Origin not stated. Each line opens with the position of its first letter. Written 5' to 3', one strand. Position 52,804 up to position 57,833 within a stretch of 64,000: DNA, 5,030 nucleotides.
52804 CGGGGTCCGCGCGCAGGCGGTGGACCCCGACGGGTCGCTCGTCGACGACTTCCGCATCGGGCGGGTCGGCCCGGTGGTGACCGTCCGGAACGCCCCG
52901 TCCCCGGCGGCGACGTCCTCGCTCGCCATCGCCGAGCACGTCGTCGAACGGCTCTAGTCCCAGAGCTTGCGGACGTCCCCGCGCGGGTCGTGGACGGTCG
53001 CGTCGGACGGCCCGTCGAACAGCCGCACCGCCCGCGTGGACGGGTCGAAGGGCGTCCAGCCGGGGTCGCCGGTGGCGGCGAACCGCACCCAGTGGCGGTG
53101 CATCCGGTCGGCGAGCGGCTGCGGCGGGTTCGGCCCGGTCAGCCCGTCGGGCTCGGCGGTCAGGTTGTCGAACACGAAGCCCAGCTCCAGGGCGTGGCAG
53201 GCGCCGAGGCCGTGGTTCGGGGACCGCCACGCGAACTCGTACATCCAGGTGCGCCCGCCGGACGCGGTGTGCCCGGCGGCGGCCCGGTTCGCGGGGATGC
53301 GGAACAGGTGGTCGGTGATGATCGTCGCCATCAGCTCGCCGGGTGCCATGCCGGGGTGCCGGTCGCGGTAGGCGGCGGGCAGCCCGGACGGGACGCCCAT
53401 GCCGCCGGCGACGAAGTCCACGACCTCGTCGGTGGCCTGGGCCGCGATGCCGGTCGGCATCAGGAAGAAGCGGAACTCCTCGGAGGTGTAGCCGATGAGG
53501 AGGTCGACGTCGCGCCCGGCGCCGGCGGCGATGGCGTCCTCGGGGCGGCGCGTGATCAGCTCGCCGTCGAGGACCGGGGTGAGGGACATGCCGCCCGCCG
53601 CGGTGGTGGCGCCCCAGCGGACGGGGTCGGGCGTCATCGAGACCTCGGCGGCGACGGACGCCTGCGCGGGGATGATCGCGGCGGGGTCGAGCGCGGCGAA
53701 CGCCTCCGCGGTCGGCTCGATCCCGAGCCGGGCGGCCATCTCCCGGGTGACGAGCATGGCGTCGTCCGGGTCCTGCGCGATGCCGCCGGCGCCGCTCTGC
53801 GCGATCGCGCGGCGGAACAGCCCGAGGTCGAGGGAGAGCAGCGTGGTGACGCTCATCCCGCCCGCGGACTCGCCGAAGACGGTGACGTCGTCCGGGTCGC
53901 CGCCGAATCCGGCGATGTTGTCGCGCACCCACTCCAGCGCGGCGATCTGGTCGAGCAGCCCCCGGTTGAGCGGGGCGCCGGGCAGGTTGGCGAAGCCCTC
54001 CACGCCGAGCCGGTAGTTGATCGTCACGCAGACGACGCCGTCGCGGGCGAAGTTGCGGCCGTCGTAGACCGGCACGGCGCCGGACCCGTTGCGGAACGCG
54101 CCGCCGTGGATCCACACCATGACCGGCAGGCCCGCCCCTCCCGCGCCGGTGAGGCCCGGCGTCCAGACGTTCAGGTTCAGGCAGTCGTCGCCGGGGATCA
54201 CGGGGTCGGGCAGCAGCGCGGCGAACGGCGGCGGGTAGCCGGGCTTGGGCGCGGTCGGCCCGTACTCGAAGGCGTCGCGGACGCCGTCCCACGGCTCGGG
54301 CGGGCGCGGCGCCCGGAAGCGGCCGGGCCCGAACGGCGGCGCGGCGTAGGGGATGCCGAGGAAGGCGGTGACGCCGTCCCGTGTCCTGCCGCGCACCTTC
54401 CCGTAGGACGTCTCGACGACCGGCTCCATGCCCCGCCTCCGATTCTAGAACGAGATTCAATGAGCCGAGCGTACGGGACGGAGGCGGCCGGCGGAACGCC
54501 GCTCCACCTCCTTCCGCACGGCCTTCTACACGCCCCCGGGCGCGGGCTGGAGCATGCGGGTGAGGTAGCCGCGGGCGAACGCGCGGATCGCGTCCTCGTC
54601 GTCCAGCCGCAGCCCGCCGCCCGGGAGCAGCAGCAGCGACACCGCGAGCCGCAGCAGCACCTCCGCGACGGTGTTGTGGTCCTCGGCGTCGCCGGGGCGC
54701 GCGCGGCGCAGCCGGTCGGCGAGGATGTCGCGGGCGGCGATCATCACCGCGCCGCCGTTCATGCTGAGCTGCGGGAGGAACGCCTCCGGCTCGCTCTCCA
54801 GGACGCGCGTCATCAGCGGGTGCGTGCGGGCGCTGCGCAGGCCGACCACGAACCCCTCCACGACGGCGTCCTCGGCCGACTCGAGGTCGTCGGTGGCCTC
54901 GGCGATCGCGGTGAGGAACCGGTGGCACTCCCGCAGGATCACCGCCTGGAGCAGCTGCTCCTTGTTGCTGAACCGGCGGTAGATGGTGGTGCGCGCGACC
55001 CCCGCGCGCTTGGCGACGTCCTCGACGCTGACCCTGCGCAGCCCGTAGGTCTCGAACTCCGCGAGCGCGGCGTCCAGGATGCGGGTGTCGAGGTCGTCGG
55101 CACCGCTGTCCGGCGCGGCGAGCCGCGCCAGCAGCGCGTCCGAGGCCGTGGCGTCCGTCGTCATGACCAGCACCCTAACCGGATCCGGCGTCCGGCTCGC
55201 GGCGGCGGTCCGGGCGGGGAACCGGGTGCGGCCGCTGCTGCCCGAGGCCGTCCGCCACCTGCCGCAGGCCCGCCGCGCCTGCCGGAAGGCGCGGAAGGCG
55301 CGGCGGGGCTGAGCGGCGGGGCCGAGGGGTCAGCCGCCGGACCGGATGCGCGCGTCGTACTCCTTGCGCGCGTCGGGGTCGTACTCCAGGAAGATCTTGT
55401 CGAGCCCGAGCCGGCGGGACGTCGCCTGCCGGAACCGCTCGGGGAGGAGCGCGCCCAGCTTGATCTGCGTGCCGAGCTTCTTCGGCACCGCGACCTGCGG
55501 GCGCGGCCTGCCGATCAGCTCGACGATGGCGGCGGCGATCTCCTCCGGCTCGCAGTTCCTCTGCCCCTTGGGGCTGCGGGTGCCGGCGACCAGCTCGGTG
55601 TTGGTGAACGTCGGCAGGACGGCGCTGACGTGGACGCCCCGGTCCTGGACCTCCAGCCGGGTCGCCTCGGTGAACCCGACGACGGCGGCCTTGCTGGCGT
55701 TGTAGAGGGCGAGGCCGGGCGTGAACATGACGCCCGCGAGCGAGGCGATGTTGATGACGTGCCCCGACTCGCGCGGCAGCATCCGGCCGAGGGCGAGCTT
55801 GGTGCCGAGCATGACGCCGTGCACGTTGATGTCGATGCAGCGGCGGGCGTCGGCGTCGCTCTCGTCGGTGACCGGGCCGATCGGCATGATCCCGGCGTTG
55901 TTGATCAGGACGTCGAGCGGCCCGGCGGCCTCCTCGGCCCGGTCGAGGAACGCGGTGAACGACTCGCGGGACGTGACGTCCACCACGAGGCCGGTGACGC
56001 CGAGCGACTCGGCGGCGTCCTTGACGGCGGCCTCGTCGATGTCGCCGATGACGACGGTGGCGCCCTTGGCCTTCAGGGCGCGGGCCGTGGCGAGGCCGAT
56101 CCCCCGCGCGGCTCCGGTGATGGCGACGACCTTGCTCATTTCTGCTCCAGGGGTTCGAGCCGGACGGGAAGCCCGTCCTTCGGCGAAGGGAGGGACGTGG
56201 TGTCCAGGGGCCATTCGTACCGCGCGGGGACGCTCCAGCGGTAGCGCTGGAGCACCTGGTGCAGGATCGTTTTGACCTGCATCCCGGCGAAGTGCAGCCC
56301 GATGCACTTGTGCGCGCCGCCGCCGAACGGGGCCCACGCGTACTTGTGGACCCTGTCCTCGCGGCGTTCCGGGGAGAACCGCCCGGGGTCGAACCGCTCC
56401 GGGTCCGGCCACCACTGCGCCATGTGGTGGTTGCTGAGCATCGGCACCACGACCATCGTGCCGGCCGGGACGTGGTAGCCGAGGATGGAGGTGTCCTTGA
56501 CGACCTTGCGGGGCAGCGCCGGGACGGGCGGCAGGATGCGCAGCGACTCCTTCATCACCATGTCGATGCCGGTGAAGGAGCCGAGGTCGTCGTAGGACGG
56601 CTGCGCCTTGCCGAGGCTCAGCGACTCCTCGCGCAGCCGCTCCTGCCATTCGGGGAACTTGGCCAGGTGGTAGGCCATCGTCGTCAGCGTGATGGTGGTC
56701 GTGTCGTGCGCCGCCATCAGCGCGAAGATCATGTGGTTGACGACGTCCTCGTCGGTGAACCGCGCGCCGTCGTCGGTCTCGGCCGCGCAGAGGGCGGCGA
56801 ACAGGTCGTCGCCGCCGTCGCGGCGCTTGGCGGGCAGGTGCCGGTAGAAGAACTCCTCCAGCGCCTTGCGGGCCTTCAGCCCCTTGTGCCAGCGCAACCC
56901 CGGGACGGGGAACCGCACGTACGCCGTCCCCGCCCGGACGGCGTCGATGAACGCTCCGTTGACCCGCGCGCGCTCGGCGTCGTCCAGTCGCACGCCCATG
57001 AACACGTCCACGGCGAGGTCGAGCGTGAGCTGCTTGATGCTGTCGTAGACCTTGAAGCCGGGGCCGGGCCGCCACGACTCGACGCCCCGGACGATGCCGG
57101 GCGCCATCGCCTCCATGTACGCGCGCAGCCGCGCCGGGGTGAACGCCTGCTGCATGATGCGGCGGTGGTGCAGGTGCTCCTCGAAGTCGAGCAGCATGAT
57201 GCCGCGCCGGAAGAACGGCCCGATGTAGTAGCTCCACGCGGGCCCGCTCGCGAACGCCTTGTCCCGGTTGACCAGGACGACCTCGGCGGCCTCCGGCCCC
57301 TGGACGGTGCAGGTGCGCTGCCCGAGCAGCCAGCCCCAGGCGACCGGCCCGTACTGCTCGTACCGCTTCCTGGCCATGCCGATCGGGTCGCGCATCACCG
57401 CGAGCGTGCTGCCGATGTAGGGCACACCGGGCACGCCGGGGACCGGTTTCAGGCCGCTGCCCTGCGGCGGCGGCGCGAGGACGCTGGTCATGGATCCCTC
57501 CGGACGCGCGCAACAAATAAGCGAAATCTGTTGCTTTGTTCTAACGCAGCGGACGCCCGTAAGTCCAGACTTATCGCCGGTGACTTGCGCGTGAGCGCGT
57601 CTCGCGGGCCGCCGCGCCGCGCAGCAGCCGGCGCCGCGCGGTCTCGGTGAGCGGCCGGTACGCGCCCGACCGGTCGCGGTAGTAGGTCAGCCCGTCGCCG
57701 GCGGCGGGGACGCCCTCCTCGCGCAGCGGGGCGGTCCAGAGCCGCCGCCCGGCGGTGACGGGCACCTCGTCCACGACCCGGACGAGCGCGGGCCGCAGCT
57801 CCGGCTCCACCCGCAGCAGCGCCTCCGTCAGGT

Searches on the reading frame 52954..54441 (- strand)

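Call 68: search_protein_families(library=pfam, proteins=[window:52954-54441:-], max_evalue=0.00001)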
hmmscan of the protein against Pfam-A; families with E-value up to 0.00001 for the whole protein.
window:52954-54441:- (495 aa): 3 families
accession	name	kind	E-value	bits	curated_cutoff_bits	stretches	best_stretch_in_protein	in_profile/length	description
PF00135.34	COesterase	-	2.3e-97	327.6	27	1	6-461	2-475/515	Carboxylesterase family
PF20434.5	BD-FAE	-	1.6e-10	41.3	26.8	1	104-195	12-100/215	BD-FAE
PF07859.19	Abhydrolase_3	-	3.7e-10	40.4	25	1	108-196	1-83/210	alpha/beta hydrolase fold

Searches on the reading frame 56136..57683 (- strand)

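Call 68: search_protein_families(library=pfam, proteins=[window:56136-57683:-], max_evalue=0.00001)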
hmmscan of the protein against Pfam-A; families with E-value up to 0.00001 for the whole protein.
window:56136-57683:- (515 aa): 1 family
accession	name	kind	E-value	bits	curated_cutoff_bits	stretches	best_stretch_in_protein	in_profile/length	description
PF00067.27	p450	-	3.2e-76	257.4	22.8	1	82-496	2-448/462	Cytochrome P450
